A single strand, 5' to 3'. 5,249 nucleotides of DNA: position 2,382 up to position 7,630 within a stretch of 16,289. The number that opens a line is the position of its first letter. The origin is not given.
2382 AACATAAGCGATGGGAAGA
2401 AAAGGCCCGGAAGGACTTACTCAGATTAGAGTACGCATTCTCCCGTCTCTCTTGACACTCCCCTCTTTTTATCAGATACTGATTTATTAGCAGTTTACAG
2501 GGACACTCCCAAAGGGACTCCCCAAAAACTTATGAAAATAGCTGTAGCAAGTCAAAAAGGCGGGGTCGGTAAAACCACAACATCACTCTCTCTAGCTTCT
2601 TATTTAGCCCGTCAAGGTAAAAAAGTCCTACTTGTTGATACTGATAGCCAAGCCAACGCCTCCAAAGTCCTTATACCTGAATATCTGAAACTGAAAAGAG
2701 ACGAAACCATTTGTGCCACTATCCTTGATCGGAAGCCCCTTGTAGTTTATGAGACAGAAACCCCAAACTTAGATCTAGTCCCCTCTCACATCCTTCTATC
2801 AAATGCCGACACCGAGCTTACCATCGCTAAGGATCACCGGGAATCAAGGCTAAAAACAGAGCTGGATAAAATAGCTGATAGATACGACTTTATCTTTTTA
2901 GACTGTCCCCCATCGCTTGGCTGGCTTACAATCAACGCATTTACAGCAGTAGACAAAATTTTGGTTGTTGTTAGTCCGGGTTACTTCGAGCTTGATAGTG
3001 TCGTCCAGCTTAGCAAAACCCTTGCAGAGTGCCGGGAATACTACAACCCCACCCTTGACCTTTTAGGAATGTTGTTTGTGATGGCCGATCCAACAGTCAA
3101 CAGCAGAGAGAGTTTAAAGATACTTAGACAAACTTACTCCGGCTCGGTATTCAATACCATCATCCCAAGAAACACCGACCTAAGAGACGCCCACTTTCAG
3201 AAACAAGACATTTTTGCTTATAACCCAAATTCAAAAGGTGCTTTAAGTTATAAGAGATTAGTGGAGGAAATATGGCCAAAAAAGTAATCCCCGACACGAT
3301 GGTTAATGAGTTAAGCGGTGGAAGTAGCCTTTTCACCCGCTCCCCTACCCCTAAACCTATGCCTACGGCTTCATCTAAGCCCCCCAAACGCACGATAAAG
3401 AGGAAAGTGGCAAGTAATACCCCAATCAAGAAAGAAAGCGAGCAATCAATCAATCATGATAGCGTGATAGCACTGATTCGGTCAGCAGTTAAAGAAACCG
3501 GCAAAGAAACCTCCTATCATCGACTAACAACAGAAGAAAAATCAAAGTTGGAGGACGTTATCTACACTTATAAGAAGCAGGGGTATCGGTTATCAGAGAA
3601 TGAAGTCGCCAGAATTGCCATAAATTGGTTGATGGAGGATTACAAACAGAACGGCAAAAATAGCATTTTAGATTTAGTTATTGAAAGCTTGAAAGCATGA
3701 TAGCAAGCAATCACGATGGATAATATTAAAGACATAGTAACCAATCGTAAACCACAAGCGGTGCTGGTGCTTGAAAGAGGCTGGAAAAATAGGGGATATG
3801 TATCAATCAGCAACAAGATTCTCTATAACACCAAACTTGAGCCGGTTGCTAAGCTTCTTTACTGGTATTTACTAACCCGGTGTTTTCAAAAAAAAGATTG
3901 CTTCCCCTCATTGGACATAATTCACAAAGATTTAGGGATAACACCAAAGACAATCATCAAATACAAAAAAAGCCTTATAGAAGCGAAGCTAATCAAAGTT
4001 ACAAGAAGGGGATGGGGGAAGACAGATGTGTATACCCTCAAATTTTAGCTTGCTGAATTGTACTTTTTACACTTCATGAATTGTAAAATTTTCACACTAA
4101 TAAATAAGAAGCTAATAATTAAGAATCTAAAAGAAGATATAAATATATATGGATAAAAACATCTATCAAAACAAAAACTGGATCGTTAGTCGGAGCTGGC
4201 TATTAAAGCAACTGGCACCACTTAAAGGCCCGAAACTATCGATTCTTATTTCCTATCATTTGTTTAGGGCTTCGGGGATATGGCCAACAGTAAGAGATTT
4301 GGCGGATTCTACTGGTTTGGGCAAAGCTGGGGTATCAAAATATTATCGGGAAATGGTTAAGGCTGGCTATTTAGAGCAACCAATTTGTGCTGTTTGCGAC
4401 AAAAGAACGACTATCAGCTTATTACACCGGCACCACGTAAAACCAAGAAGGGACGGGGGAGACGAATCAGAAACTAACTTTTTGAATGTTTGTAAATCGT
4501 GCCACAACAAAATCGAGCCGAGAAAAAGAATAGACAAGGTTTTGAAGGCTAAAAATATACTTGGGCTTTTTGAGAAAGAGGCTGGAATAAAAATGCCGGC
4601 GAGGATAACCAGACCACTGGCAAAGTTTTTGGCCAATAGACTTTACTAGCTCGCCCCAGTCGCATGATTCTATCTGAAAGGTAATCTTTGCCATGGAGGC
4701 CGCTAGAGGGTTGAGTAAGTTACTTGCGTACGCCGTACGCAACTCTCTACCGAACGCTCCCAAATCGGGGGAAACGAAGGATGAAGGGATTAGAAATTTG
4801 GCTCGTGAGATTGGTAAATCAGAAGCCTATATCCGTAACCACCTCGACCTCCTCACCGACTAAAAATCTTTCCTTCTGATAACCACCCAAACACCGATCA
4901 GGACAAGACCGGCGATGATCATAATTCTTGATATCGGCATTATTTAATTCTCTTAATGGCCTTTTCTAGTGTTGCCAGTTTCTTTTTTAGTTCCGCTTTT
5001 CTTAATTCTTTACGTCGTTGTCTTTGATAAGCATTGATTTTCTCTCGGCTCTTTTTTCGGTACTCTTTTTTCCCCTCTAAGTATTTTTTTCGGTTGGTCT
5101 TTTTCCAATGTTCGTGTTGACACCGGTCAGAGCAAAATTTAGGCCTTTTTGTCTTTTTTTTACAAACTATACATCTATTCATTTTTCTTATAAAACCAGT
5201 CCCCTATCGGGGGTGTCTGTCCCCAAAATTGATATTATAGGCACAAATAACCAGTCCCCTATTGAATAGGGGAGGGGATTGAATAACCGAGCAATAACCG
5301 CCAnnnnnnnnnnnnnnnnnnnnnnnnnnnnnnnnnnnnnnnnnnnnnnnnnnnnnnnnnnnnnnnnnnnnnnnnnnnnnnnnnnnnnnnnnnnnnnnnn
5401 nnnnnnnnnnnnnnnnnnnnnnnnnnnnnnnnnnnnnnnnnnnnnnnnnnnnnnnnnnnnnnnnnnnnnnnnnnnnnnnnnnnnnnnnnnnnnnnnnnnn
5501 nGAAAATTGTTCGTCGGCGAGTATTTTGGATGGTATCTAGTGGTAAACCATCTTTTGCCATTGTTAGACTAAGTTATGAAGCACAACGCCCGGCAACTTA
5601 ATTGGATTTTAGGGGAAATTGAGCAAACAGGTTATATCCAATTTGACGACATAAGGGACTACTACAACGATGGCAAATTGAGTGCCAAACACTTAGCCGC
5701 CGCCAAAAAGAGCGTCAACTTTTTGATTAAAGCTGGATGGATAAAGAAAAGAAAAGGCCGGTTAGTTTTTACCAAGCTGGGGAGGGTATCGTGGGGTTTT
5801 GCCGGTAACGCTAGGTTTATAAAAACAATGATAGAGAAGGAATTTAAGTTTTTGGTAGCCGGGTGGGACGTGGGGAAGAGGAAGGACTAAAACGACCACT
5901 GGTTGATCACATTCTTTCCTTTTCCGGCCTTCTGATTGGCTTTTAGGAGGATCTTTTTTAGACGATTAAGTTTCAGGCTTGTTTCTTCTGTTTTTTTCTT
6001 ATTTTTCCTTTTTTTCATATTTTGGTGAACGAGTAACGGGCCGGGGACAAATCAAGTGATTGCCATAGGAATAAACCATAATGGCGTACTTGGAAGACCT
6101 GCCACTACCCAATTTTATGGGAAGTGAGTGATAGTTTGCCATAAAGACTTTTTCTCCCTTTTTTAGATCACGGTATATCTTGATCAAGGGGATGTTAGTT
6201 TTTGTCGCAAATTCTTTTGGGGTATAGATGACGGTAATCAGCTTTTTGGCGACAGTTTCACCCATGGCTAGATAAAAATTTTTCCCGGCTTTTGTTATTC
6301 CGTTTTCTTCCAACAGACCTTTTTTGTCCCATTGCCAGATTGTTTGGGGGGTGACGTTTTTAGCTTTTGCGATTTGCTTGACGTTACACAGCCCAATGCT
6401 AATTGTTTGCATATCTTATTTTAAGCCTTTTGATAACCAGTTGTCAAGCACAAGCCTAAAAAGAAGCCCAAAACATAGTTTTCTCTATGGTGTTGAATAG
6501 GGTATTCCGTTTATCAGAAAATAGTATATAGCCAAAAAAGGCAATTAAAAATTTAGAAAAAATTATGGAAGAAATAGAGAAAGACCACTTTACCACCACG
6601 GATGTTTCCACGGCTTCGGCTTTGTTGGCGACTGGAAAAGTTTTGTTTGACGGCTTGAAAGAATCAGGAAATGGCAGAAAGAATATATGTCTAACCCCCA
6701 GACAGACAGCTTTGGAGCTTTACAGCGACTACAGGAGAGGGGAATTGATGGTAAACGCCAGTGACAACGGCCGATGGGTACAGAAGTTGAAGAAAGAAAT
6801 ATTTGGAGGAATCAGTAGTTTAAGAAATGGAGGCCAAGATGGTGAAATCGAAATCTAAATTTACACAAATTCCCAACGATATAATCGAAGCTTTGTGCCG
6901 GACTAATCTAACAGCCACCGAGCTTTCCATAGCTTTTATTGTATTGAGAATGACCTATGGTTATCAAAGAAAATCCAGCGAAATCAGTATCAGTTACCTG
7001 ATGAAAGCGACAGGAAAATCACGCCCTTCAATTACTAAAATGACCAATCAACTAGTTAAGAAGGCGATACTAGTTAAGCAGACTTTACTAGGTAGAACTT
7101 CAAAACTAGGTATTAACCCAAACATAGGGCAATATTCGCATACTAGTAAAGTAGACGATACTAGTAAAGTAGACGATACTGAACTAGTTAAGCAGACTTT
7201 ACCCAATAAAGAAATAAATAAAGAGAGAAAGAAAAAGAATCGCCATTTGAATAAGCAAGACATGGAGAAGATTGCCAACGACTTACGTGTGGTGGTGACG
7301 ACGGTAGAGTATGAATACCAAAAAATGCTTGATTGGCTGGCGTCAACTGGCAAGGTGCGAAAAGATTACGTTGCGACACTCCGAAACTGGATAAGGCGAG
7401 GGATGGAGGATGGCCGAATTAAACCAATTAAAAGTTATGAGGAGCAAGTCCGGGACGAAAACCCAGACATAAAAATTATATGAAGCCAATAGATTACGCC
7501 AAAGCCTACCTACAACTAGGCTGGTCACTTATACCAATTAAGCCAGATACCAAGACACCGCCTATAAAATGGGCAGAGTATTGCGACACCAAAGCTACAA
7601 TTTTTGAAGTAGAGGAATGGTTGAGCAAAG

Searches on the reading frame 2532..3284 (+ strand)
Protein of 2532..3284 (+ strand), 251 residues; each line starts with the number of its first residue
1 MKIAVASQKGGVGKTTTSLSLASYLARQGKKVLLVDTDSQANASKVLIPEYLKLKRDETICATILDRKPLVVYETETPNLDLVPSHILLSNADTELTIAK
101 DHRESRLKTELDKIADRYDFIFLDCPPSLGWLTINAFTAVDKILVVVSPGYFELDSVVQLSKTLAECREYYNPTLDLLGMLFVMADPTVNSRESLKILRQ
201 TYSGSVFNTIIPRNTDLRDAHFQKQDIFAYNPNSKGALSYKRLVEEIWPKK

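Call 6: search_protein_families(library=pfam, proteins=[window:2532-3284:+], max_evalue=0.01)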
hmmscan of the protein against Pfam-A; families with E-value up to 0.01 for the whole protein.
window:2532-3284:+ (251 aa): 11 families
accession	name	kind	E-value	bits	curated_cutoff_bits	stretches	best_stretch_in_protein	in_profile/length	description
PF13614.12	AAA_31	-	1.9e-49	168.5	27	1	2-176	3-176/177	AAA domain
PF01656.29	CbiA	-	2e-23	83.2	25.4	1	3-224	1-122/125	CobQ/CobB/MinD/ParA nucleotide binding domain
PF10609.15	ParA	-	4e-14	53.1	27.1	1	2-176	5-169/246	NUBPL iron-transfer P-loop NTPase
PF00142.24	Fer4_NifH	-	3.6e-11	43.5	25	1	2-64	2-59/271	4Fe-4S iron sulfur cluster binding proteins, NifH/frxC family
PF09140.17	MipZ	-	4e-11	43.2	20.7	1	3-160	3-142/262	ATPase MipZ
PF06564.18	CBP_BcsQ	-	9.1e-11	42.2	21.3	1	3-150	4-148/234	Cellulose biosynthesis protein BcsQ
PF02374.21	ArsA_ATPase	-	3.1e-09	36.9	24.3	1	1-45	1-45/305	Anion-transporting ATPase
PF07015.17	VirC1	-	2.8e-05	24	24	1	3-40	4-41/231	VirC1 protein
PF00448.28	SRP54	-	0.00015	21.9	22.7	1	11-40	11-40/196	SRP54-type protein, GTPase domain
PF16575.11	CLP1_P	-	0.00041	20.6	26.6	1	11-39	4-32/188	mRNA cleavage and polyadenylation factor CLP1 P-loop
PF21799.2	MurD-like_N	-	0.0028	18.3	27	0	13-47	7-41/88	Mur ligase MurD-like, N-terminal domain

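Call 7: search_protein_families(library=phrogs, proteins=[window:2532-3284:+], max_evalue=0.01)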
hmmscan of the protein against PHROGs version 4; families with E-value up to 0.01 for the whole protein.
window:2532-3284:+ (251 aa): 2 families
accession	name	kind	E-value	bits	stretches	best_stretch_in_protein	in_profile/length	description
phrog_164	-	DNA, RNA and nucleotide metabolism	3.8e-61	208.6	1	1-247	225-469/500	ParA-like partition protein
phrog_19408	-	unknown function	1.7e-05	24.3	1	11-161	537-677/721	-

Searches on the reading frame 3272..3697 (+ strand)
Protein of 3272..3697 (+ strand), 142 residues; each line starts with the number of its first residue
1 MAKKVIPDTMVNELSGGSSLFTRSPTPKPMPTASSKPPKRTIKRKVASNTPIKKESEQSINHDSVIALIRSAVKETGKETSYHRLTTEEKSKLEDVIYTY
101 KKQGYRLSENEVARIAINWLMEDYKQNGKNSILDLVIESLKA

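Call 6: search_protein_families(library=pfam, proteins=[window:3272-3697:+], max_evalue=0.01)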
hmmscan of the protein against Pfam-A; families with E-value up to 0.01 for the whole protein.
window:3272-3697:+ (142 aa): 0 families

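Call 7: search_protein_families(library=phrogs, proteins=[window:3272-3697:+], max_evalue=0.01)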
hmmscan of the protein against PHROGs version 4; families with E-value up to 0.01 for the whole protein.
window:3272-3697:+ (142 aa): 0 families

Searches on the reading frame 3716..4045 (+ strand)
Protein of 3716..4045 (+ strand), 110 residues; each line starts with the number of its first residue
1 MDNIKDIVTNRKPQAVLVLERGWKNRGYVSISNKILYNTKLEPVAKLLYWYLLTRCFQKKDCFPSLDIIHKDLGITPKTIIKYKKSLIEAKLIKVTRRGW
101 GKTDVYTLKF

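Call 16: search_protein_families(library=phrogs, proteins=[window:3716-4045:+], max_evalue=0.01)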
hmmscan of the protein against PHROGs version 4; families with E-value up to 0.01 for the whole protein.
window:3716-4045:+ (110 aa): 15 families
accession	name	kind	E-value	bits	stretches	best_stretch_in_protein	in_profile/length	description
phrog_270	-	DNA, RNA and nucleotide metabolism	7e-13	49.7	1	25-107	29-114/383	replication initiation protein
phrog_186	-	DNA, RNA and nucleotide metabolism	4.4e-10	40.7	1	24-102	18-101/308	DnaD-like helicase loader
phrog_36008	-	unknown function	6.2e-09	36.5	1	24-107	22-106/345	-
phrog_678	-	DNA, RNA and nucleotide metabolism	2.5e-08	34.9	1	26-109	30-135/346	replication initiation O-like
phrog_428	-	DNA, RNA and nucleotide metabolism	3.5e-08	34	1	24-108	86-175/455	replication initiation protein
phrog_30285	-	unknown function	5.3e-07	30.8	1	25-97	24-96/208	-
phrog_30408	-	unknown function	1.8e-06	28.4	1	24-98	13-91/318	-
phrog_8102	-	DNA, RNA and nucleotide metabolism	1.8e-05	25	1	25-107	16-105/337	replication initiation protein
phrog_19047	-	transcription regulation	2.3e-05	25.2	1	34-101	180-248/269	transcriptional regulator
phrog_7882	-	DNA, RNA and nucleotide metabolism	0.00015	22.3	1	41-105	33-108/314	DnaD-like helicase loader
phrog_4221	-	DNA, RNA and nucleotide metabolism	0.00023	21.5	1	26-97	11-79/325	replication initiation protein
phrog_22534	-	unknown function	0.00081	20.3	1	38-98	21-82/111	-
phrog_15053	-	unknown function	0.001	19.3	1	32-96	31-100/343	-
phrog_345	-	DNA, RNA and nucleotide metabolism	0.0011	19.8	1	27-99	26-103/297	replication initiation O-like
phrog_6643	-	DNA, RNA and nucleotide metabolism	0.0061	17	1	45-106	19-83/313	replication initiation protein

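Call 17: search_protein_families(library=pfam, proteins=[window:3716-4045:+], max_evalue=0.01)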
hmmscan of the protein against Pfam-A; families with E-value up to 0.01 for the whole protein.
window:3716-4045:+ (110 aa): 1 family
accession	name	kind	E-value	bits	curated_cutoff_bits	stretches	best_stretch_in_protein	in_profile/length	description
PF13730.12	HTH_36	-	5.5e-11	42.5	25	1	40-93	2-55/55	Helix-turn-helix domain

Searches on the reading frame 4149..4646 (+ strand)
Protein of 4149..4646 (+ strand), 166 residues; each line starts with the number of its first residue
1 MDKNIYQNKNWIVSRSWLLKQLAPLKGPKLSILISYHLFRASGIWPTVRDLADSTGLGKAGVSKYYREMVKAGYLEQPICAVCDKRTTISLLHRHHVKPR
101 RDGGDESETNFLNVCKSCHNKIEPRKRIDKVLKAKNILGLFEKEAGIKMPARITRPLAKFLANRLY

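Call 6: search_protein_families(library=pfam, proteins=[window:4149-4646:+], max_evalue=0.01)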
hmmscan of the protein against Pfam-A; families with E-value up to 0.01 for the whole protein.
window:4149-4646:+ (166 aa): 8 families
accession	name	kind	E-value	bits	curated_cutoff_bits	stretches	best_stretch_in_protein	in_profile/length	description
PF01844.29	HNH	-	1.5e-08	35.1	21.4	1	80-123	1-45/47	HNH endonuclease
PF14279.12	HNH_5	-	6.5e-05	23.2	27.5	1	80-122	1-43/56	HNH endonuclease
PF13730.12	HTH_36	-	0.00066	19.9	25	1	43-75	23-55/55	Helix-turn-helix domain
PF13412.12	HTH_24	-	0.0007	19.6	21.9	1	47-76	19-48/48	Winged helix-turn-helix DNA-binding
PF09339.16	HTH_IclR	-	0.00077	19.6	22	1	47-77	20-50/52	IclR helix-turn-helix domain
PF12802.13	MarR_2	-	0.0025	18.4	27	1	47-77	22-52/61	MarR family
PF23108.1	Zf-C2H2_ZNF451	-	0.0029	17.8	29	1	80-127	3-48/57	Two consecutive Zinc fingers C2H2 type, ZNF451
PF04570.20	zf-FLZ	-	0.0096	15.8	23.4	0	104-127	5-28/54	zinc-finger of the FCS-type, C2-C2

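Call 7: search_protein_families(library=phrogs, proteins=[window:4149-4646:+], max_evalue=0.01)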
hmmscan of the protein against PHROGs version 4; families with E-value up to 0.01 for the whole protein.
window:4149-4646:+ (166 aa): 18 families
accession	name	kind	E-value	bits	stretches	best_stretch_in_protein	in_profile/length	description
phrog_144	-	DNA, RNA and nucleotide metabolism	2.5e-08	34.8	1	63-132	69-142/175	HNH endonuclease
phrog_589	-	DNA, RNA and nucleotide metabolism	2.4e-07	31.7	1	76-123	90-139/179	HNH endonuclease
phrog_119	-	DNA, RNA and nucleotide metabolism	6.1e-07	29.6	1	77-135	203-267/443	HNH endonuclease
phrog_1271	-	DNA, RNA and nucleotide metabolism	2.6e-06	28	1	65-132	256-325/361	HNH endonuclease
phrog_6050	-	DNA, RNA and nucleotide metabolism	4.9e-06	26.6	1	75-131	309-366/402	HNH endonuclease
phrog_333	-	DNA, RNA and nucleotide metabolism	9.1e-06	26.9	1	77-121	33-77/138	HNH endonuclease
phrog_740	-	DNA, RNA and nucleotide metabolism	1.3e-05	25.4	1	61-123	24-85/332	HNH endonuclease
phrog_2214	-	DNA, RNA and nucleotide metabolism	1.4e-05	25.4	1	67-122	181-236/429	HNH endonuclease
phrog_8446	-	DNA, RNA and nucleotide metabolism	2.3e-05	25.1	1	77-125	140-198/211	HNH endonuclease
phrog_2323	-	DNA, RNA and nucleotide metabolism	3.1e-05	24.9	1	75-125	33-86/113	HNH endonuclease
phrog_15103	-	unknown function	6.3e-05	23.5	1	78-123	204-255/280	-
phrog_8048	-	DNA, RNA and nucleotide metabolism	7.1e-05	23.1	1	80-128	179-231/273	HNH endonuclease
phrog_7370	-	DNA, RNA and nucleotide metabolism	0.00038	21.5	1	78-123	42-84/115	HNH endonuclease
phrog_5718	-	DNA, RNA and nucleotide metabolism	0.0011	19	1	66-143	119-194/394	HNH endonuclease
phrog_186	-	DNA, RNA and nucleotide metabolism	0.0054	17.4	1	2-80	13-97/308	DnaD-like helicase loader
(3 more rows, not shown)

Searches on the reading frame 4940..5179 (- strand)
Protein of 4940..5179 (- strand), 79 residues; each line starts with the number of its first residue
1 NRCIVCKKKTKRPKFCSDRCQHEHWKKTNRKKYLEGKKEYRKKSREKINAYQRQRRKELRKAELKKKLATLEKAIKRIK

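Call 16: search_protein_families(library=phrogs, proteins=[window:4940-5179:-], max_evalue=0.01)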
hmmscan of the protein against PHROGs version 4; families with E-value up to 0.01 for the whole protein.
window:4940-5179:- (79 aa): 1 family
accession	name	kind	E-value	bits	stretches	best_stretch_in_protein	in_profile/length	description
phrog_1271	-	DNA, RNA and nucleotide metabolism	0.0006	20.3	1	2-47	214-264/361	HNH endonuclease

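Call 17: search_protein_families(library=pfam, proteins=[window:4940-5179:-], max_evalue=0.01)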
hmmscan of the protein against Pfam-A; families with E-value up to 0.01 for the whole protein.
window:4940-5179:- (79 aa): 0 families

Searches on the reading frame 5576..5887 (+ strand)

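Call 16: search_protein_families(library=phrogs, proteins=[window:5576-5887:+], max_evalue=0.01)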
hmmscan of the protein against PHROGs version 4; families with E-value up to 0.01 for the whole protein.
window:5576-5887:+ (104 aa): 0 families

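Call 17: search_protein_families(library=pfam, proteins=[window:5576-5887:+], max_evalue=0.01)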
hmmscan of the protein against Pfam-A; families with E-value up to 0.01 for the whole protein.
window:5576-5887:+ (104 aa): 1 family
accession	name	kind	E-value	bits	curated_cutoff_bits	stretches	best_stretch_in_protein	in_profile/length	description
PF23589.2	WH_AprA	-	0.0033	18.4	27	1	31-70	27-65/94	AprA winged helix domain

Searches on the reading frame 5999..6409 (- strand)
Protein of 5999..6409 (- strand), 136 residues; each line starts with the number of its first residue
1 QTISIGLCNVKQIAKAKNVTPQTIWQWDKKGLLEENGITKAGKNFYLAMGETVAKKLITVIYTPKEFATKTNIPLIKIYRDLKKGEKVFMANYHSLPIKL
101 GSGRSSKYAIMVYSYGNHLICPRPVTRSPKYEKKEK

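Call 16: search_protein_families(library=phrogs, proteins=[window:5999-6409:-], max_evalue=0.01)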
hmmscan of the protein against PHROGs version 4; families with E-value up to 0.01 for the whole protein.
window:5999-6409:- (136 aa): 4 families
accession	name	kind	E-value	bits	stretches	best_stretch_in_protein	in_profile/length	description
phrog_2474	-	transcription regulation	4.9e-05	24.2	1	6-48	47-89/118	MerR-like transcriptional regulator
phrog_57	-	head and packaging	0.0027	18.6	1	7-39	12-43/199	terminase small subunit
phrog_20793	-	unknown function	0.0037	18.3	1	9-46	9-46/86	-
phrog_2538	-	head and packaging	0.0064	17.6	1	9-60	20-67/129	terminase small subunit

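Call 17: search_protein_families(library=pfam, proteins=[window:5999-6409:-], max_evalue=0.01)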
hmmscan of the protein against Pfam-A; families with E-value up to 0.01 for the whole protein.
window:5999-6409:- (136 aa): 2 families
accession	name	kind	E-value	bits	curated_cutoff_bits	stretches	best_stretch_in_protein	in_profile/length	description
PF00376.29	MerR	-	7.1e-06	26.2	28.2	1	10-46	2-38/38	MerR family regulatory protein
PF13411.12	MerR_1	-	0.01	16.4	21.6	0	9-40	2-32/69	MerR HTH family regulatory protein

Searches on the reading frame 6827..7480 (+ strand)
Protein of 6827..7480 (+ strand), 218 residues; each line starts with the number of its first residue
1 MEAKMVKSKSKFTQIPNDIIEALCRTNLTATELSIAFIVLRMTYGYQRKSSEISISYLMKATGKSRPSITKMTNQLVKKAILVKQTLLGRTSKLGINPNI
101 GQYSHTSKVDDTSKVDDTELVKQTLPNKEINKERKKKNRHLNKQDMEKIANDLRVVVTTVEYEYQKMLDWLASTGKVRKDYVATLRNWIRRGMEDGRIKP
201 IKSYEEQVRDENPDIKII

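Call 6: search_protein_families(library=pfam, proteins=[window:6827-7480:+], max_evalue=0.01)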
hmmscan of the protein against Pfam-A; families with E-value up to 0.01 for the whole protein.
window:6827-7480:+ (218 aa): 1 family
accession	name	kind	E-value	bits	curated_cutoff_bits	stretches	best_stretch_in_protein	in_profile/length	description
PF04492.19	Phage_rep_O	-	1.1e-17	64.8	28.7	1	5-103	2-95/95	Bacteriophage replication protein O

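Call 7: search_protein_families(library=phrogs, proteins=[window:6827-7480:+], max_evalue=0.01)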
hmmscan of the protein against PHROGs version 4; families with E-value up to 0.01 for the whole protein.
window:6827-7480:+ (218 aa): 12 families
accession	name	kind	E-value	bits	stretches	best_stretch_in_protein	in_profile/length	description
phrog_678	-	DNA, RNA and nucleotide metabolism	2.4e-17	64.5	1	2-132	22-181/346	replication initiation O-like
phrog_277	-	DNA, RNA and nucleotide metabolism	1.5e-16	61.6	1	12-147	29-160/318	replication initiation O-like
phrog_2365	-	DNA, RNA and nucleotide metabolism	3.1e-13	51.3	1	11-145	28-169/232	replication initiation O-like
phrog_18020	-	DNA, RNA and nucleotide metabolism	3.1e-12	47.8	1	13-138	15-135/248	replication initiation O-like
phrog_16826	-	DNA, RNA and nucleotide metabolism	2.1e-10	41.4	1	10-84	9-83/341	DnaD-like helicase loader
phrog_5810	-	DNA, RNA and nucleotide metabolism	4.4e-08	34.1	1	14-86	1-73/268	replication initiation protein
phrog_345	-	DNA, RNA and nucleotide metabolism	4.9e-06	27.5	1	2-140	17-149/297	replication initiation O-like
phrog_21732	-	unknown function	0.00076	19.9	1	34-144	29-145/360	-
phrog_270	-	DNA, RNA and nucleotide metabolism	0.00086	19.8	1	3-147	23-180/383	replication initiation protein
phrog_28809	-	unknown function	0.0011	19.7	1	113-212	101-204/211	-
phrog_6969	-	unknown function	0.0043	17.8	0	38-192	25-194/216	-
phrog_186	-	DNA, RNA and nucleotide metabolism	0.0065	17.2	1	2-150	12-174/308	DnaD-like helicase loader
